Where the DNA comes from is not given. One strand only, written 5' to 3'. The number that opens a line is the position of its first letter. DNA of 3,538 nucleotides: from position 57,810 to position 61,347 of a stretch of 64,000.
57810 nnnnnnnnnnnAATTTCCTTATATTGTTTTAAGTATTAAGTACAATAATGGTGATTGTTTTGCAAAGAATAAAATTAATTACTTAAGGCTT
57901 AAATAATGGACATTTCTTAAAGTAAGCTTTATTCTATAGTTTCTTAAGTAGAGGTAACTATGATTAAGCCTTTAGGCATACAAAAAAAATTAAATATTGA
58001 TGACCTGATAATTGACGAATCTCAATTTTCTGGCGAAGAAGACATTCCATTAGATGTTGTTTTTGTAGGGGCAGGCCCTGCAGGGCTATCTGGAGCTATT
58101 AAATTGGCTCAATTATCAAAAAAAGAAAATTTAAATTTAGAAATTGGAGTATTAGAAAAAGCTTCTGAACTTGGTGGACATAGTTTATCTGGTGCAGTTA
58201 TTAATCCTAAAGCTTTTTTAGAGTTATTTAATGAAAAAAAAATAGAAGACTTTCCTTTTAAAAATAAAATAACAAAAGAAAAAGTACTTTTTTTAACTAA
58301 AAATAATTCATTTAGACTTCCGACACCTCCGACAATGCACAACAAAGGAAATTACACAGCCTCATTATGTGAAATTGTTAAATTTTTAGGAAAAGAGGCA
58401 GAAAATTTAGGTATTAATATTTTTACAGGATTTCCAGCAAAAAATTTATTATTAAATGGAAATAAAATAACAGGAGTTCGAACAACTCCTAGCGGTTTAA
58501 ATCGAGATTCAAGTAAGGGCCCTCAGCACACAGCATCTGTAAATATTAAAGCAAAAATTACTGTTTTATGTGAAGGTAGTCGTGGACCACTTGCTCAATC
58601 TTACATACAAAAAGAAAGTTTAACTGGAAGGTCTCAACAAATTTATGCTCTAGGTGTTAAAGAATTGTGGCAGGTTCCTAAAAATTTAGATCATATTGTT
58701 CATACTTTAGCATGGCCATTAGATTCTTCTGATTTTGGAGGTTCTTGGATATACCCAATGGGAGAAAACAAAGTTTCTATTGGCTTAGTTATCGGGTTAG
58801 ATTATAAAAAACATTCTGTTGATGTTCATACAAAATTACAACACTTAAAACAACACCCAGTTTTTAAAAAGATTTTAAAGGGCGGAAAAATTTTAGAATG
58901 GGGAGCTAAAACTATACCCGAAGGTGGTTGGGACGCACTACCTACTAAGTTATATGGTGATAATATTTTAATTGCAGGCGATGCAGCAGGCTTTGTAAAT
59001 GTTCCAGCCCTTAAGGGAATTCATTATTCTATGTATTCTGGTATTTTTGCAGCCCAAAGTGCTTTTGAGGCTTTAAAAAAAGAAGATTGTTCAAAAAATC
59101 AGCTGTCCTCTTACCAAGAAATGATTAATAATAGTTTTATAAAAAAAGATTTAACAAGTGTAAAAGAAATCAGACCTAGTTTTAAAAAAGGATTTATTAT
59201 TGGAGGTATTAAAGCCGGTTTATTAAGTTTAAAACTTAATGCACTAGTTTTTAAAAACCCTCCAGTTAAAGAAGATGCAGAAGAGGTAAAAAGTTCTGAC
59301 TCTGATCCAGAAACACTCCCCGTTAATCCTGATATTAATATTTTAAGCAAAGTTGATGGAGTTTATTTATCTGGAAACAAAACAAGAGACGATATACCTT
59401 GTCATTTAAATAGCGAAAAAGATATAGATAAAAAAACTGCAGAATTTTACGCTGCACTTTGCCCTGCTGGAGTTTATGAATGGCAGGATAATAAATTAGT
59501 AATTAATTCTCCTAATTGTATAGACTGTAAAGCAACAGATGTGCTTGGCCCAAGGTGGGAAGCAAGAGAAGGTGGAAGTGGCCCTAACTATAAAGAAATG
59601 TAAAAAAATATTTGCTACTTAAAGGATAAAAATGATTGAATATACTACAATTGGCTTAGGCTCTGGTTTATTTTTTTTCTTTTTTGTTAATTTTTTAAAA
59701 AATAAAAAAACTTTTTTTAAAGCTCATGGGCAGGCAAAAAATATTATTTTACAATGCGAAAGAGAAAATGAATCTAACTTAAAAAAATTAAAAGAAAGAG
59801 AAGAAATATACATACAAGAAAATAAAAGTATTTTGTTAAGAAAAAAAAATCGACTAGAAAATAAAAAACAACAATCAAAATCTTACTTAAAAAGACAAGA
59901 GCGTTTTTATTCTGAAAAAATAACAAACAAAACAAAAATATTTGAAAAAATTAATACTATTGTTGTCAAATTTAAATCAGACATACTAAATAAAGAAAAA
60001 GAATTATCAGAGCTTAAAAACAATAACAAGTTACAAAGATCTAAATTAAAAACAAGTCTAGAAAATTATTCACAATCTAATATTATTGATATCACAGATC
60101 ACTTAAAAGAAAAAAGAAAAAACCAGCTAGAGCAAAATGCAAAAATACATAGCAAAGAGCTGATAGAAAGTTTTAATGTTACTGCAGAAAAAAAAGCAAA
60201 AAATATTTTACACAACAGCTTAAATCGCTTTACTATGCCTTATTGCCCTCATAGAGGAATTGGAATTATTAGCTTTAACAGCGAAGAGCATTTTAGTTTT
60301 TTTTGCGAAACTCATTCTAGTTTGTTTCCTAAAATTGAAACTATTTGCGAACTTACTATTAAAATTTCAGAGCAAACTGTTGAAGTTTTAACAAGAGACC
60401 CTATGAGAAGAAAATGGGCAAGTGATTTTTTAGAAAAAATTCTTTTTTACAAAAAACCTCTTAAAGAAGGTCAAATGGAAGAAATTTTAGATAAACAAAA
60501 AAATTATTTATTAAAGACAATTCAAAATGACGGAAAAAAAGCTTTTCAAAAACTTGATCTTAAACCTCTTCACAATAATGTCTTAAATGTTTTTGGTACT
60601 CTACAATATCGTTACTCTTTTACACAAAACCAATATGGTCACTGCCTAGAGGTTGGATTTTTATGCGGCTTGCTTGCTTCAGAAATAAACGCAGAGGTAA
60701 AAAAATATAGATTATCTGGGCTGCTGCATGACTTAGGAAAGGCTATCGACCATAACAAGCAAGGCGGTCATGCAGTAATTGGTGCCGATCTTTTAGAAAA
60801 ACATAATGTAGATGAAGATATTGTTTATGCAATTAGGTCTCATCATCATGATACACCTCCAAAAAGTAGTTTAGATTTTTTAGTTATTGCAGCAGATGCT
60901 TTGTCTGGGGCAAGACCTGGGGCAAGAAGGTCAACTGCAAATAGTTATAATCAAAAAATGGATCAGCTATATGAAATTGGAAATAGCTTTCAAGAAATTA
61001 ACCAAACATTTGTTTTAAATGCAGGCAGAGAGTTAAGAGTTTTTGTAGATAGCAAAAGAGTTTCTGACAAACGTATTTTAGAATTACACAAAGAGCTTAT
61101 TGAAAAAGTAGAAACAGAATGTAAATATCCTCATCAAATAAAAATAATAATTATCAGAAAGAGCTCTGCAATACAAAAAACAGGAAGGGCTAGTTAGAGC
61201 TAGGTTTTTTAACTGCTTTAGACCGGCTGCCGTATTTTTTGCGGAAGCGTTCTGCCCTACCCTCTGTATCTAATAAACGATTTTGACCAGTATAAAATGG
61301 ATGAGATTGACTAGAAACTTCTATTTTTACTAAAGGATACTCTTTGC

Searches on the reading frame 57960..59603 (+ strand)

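Call 15: search_protein_families(library=pfam, max_evalue=0.001, proteins=[window:57960-59603:+])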
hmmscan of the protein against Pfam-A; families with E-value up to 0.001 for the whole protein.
window:57960-59603:+ (547 aa): 8 families
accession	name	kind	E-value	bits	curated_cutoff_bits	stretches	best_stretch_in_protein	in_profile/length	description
PF21162.3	ETFQO_UQ-bd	-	1.9e-26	92.9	27.7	1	229-319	1-96/96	ETF-QO, ubiquinone-binding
PF05187.19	Fer4_ETF_QO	-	8e-13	48.9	24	1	464-545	7-104/104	Electron transfer flavoprotein-ubiquinone oxidoreductase, 4Fe-4S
PF01494.25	FAD_binding_3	-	1.5e-07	31.5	22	1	32-386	3-335/349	FAD binding domain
PF01946.23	Thi4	-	2.9e-06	27.1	26.2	1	31-82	18-64/235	Thi4 family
PF01266.30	DAO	-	4.9e-06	26.8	27.9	0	139-276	151-269/353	FAD dependent oxidoreductase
PF00890.30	FAD_binding_2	-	9.8e-06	25.4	20.4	0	32-74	1-37/414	FAD binding domain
PF13450.12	NAD_binding_8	-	4.8e-05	24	21.9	1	36-79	2-39/68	NAD(P)-binding Rossmann-like domain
PF07992.20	Pyr_redox_2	-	0.00019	21.4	26.1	1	32-117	2-75/291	Pyridine nucleotide-disulphide oxidoreductase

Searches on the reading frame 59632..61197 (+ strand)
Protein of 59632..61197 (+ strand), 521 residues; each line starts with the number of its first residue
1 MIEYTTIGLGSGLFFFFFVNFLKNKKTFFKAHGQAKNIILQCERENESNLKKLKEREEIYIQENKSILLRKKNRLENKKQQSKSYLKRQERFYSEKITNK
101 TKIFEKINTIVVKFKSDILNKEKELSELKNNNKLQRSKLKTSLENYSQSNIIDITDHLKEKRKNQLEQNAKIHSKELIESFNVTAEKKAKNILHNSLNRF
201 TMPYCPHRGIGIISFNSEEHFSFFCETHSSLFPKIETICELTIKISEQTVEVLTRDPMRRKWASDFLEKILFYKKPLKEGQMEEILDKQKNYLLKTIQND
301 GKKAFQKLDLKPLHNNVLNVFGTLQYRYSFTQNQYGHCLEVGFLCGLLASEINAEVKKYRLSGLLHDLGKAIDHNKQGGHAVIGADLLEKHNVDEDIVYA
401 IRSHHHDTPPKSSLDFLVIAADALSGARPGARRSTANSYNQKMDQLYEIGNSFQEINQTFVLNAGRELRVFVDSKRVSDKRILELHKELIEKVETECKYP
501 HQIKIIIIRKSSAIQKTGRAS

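Call 15: search_protein_families(library=pfam, max_evalue=0.001, proteins=[window:59632-61197:+])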
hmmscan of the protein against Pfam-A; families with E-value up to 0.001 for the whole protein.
window:59632-61197:+ (521 aa): 3 families
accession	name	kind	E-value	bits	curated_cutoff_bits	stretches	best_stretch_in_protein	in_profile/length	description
PF01966.28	HD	-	1.4e-16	61.2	22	1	335-425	2-114/116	HD domain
PF08668.18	HDOD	-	6.3e-06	26.2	22.9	0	336-372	97-134/196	HDOD domain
PF12072.13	RNase_Y_N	-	1.5e-05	25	32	1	12-200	13-197/201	RNase Y N-terminal region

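Call 90: find_encoding_contigs(protein=window:59632-61197:+, flank=10000, max_places=2)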
Protein window:59632-61197:+ (521 aa): 2 contigs read that carry it; 2 places shown.
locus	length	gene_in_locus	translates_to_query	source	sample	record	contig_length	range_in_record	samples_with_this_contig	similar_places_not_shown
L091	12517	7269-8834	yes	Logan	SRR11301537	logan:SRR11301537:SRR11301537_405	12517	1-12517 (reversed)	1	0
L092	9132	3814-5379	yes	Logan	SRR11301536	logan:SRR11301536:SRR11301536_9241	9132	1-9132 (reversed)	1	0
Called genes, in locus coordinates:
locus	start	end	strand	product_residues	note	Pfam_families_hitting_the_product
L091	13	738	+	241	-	PF00072:Response_reg (weak)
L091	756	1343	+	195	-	PF03099:BPL_LplA_LipB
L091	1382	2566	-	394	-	PF00266:Aminotran_5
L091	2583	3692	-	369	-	PF00528:BPD_transp_1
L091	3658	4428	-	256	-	PF00005:ABC_tran, PF13304:AAA_21 (faint)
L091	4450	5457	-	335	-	PF12974:Phosphonate-bd, PF09084:NMT1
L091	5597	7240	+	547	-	PF00890:FAD_binding_2 (faint), PF01266:DAO (faint), PF01494:FAD_binding_3, PF01946:Thi4 (faint), PF21162:ETFQO_UQ-bd, PF05187:Fer4_ETF_QO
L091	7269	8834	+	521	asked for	PF12072:RNase_Y_N (weak), PF08668:HDOD (faint), PF01966:HD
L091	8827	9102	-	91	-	PF01197:Ribosomal_L31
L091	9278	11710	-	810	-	PF02771:Acyl-CoA_dh_N, PF02770:Acyl-CoA_dh_M, PF00441:Acyl-CoA_dh_1, PF09317:ACDH_C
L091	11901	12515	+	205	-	?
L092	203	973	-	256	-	PF00005:ABC_tran, PF13304:AAA_21 (faint)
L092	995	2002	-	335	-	PF12974:Phosphonate-bd, PF09084:NMT1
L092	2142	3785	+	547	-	PF00890:FAD_binding_2 (faint), PF01266:DAO (faint), PF01494:FAD_binding_3, PF01946:Thi4 (faint), PF21162:ETFQO_UQ-bd, PF05187:Fer4_ETF_QO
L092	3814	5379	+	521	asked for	PF12072:RNase_Y_N (weak), PF08668:HDOD (faint), PF01966:HD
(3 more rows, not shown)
